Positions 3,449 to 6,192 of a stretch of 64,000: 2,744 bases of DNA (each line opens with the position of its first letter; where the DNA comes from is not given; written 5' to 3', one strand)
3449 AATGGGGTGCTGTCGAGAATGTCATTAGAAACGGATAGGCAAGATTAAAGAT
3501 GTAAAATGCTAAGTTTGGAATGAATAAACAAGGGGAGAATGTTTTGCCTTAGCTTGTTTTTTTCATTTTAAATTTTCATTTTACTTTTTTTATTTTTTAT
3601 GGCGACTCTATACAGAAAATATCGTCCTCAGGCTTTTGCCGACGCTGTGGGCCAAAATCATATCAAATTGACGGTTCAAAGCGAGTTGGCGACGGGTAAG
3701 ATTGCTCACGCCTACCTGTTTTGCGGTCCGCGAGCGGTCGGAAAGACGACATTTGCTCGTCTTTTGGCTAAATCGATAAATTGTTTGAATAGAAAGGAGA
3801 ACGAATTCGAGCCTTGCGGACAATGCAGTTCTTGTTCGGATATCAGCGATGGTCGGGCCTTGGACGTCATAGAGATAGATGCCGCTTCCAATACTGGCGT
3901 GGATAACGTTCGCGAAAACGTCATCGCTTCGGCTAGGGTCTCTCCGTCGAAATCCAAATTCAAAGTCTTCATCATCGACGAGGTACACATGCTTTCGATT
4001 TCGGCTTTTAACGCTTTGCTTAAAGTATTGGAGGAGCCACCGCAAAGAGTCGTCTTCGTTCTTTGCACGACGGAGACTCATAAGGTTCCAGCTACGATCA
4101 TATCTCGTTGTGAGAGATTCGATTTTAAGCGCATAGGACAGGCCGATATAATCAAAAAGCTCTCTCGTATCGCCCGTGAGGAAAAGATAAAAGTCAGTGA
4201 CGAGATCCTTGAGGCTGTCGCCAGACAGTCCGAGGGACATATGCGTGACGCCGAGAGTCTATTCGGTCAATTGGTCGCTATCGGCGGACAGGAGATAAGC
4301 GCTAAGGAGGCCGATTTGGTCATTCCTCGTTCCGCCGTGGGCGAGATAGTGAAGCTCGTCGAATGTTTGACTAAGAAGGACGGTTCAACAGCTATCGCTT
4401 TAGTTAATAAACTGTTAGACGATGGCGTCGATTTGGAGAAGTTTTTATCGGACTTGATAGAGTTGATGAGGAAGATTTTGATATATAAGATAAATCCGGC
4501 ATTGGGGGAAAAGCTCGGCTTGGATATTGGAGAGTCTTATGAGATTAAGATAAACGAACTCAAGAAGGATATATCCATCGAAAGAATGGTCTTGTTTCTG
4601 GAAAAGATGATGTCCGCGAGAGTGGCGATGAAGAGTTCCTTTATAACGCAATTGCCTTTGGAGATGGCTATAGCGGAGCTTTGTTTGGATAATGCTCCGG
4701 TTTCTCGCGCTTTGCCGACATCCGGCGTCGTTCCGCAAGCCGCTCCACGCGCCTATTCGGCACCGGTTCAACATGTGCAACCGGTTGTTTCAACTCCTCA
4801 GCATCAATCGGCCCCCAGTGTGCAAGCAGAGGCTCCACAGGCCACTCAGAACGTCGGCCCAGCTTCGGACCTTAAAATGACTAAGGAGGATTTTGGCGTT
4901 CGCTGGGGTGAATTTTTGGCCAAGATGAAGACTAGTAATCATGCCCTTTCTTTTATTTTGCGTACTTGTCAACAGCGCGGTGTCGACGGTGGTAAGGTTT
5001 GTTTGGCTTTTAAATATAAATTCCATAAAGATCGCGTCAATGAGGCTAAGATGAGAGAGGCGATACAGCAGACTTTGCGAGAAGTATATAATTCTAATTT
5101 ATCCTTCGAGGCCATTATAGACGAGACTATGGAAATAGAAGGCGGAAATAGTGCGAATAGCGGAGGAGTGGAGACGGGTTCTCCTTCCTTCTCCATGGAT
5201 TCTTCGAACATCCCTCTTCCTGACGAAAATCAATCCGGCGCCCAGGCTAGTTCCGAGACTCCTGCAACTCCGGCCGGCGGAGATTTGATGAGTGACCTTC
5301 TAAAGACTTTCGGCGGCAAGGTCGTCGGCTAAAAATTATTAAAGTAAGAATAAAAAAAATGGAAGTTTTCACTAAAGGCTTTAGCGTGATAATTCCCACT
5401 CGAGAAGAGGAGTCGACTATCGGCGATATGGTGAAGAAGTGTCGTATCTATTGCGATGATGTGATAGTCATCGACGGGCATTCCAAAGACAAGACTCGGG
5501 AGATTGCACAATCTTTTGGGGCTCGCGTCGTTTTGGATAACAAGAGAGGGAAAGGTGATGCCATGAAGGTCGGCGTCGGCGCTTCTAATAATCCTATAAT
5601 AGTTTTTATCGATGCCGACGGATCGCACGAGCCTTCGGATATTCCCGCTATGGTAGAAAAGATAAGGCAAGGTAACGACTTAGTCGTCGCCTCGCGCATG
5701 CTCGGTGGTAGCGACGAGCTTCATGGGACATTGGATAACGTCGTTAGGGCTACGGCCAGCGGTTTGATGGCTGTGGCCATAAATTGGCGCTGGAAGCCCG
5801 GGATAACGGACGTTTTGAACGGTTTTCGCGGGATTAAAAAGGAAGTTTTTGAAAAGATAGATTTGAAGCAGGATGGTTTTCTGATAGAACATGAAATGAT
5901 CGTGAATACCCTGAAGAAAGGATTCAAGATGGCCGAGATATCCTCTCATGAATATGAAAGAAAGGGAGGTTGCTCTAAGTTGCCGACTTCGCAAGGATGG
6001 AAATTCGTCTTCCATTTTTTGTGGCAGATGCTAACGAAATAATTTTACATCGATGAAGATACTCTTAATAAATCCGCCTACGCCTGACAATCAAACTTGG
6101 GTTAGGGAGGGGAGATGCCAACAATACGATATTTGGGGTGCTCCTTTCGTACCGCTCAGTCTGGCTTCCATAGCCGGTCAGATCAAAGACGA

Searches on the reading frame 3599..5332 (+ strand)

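Call 51: search_protein_families(library=pfam, proteins=[window:3599-5332:+], max_evalue=0.0001)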
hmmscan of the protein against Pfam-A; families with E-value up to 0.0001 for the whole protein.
window:3599-5332:+ (577 aa): 7 families
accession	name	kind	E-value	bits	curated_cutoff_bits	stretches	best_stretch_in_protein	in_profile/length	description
PF13177.12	DNA_pol3_delta2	-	1.2e-41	142.8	27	1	19-178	2-159/161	DNA polymerase III, delta subunit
PF00004.35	AAA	-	2.1e-11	44.8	21.2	1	40-174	2-126/131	ATPase family associated with various cellular activities (AAA)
PF12169.13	DNA_pol3_gamma3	-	1.5e-10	41.5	24.4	1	248-363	16-129/143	DNA polymerase III subunits gamma and tau domain III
PF22608.2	DNAX_ATPase_lid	-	4.4e-08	33.2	27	1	184-230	2-48/49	DNA polymerase III clamp loader subunit, ATPase lid domain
PF21960.2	RCF1-5-like_lid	-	6e-06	26.6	27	1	187-218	2-34/43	RCF1/5-like, AAA+ ATPase lid domain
PF13401.12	AAA_22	-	2.3e-05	25.1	27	0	39-158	8-123/130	AAA domain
PF05496.18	RuvB_N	-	6.9e-05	23.1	27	0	9-62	2-59/159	Holliday junction DNA helicase RuvB P-loop domain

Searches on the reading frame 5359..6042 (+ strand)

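Call 51: search_protein_families(library=pfam, proteins=[window:5359-6042:+], max_evalue=0.0001)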
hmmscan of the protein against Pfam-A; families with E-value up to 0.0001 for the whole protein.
window:5359-6042:+ (227 aa): 2 families
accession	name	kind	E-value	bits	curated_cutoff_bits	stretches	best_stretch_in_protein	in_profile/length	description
PF00535.33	Glycos_transf_2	-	5.9e-25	88.6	23.3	1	9-167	1-167/168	Glycosyl transferase family 2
PF13641.12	Glyco_tranf_2_3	-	4.3e-05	24.1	27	1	8-121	3-125/230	Glycosyltransferase like family 2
